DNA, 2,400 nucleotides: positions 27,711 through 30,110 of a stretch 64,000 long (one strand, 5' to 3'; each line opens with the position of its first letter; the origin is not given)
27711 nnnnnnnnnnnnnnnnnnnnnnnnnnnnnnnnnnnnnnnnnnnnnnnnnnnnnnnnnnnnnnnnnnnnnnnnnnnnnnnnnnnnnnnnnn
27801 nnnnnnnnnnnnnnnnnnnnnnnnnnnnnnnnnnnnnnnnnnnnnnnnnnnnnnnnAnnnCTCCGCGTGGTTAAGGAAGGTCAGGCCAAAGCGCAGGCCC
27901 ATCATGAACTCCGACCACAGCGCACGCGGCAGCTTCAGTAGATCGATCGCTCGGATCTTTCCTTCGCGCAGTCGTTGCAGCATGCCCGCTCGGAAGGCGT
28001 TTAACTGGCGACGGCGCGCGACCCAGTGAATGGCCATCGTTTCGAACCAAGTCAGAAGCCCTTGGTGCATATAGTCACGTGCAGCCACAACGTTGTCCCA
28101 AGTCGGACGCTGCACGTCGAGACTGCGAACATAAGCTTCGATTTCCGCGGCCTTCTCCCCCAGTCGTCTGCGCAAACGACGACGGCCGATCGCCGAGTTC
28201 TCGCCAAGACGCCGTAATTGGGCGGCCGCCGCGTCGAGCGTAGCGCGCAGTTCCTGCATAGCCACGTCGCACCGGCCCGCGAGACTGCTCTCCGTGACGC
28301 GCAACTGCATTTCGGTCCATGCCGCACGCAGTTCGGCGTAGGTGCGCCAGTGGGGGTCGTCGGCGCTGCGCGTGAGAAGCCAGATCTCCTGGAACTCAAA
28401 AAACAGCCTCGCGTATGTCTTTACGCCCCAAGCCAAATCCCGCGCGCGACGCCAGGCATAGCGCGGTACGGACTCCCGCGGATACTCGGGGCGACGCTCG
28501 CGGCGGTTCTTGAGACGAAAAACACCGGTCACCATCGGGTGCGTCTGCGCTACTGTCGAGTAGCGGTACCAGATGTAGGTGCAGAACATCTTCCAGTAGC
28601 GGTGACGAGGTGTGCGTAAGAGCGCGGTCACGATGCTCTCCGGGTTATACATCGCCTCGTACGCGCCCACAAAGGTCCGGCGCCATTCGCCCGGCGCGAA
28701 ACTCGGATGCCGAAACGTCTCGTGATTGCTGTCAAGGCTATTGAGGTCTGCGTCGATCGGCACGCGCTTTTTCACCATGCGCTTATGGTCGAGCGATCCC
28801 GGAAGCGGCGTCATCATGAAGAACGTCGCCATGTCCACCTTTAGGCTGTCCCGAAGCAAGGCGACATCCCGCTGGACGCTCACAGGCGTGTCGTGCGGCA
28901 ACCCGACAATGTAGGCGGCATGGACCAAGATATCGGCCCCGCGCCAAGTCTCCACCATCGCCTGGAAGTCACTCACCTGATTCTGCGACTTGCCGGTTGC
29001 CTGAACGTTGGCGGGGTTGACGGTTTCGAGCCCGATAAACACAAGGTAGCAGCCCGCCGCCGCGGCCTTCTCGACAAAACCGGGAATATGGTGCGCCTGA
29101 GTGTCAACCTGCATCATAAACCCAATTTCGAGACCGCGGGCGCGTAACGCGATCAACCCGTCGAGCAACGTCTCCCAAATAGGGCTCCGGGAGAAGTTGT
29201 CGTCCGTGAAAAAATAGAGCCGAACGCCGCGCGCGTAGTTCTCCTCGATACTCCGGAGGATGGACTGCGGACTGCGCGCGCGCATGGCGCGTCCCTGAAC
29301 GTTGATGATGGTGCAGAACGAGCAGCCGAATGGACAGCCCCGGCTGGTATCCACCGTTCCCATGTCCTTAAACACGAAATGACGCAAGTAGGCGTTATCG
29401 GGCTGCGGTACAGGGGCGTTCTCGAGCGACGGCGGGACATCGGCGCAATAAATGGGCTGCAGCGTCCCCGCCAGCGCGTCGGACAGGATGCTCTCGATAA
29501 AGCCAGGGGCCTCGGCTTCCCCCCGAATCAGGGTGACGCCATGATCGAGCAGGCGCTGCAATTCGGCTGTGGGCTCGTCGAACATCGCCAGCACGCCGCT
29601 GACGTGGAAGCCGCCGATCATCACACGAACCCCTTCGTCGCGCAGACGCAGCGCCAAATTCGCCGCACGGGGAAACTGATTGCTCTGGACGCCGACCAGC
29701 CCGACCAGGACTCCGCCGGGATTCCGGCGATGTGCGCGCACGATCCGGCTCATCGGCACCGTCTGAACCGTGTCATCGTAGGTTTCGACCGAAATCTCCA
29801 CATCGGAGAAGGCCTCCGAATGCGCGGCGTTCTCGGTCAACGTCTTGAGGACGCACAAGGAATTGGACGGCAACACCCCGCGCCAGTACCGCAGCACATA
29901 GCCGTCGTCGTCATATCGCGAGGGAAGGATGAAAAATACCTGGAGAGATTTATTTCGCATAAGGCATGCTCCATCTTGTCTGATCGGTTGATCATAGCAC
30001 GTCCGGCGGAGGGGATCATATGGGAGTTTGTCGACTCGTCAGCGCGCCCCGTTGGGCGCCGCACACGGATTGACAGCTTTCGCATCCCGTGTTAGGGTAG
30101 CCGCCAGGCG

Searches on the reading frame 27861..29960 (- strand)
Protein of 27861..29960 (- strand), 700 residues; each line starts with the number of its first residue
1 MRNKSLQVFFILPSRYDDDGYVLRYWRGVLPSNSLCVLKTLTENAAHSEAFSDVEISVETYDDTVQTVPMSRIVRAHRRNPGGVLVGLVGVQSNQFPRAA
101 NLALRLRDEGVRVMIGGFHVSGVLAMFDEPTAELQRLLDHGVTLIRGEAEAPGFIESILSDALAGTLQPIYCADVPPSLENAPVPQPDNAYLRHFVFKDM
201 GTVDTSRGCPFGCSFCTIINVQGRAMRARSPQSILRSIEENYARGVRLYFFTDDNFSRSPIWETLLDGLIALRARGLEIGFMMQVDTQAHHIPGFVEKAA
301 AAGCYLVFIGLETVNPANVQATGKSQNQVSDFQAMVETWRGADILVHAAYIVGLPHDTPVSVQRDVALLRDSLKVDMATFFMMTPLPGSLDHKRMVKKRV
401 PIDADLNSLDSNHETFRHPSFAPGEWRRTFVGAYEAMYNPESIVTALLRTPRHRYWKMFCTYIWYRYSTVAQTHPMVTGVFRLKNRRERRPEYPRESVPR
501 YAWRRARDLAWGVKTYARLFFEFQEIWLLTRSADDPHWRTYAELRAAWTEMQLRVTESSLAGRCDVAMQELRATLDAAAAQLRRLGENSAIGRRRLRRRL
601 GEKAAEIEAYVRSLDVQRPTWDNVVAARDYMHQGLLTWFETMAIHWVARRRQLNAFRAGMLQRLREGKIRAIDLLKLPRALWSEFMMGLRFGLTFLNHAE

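Call 6: search_protein_families(library=pfam, proteins=[window:27861-29960:-], max_evalue=0.01)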
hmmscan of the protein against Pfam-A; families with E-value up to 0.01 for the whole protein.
window:27861-29960:- (700 aa): 1 family
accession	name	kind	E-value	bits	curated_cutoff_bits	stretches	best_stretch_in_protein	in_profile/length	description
PF04055.27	Radical_SAM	-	7e-13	49.5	29.5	1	205-364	3-161/166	Radical SAM superfamily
